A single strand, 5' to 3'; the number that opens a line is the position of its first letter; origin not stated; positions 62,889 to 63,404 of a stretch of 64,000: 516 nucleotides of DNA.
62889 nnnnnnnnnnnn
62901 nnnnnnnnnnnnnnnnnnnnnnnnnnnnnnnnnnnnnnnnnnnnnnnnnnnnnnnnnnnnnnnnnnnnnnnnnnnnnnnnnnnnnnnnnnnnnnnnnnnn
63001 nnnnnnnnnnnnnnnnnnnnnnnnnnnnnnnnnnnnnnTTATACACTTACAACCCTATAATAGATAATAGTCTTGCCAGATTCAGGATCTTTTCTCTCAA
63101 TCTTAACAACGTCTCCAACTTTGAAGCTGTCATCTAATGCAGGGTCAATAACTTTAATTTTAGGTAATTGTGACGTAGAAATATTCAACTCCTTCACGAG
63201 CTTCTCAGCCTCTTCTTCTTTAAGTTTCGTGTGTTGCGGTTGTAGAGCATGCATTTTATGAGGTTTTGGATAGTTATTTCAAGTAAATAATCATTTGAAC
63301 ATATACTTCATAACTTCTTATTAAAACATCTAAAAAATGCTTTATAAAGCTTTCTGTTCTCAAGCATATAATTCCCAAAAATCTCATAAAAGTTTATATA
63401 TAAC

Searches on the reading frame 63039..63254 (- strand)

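Call 90: search_protein_families(library=pfam, proteins=[window:63039-63254:-], max_evalue=0.01)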
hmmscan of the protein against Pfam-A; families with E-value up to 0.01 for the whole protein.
window:63039-63254:- (71 aa): 1 family
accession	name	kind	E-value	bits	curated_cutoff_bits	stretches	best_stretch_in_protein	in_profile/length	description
PF01191.24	RNA_pol_Rpb5_C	-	3e-20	72.2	23.5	1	2-69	6-73/73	RNA polymerase Rpb5, C-terminal domain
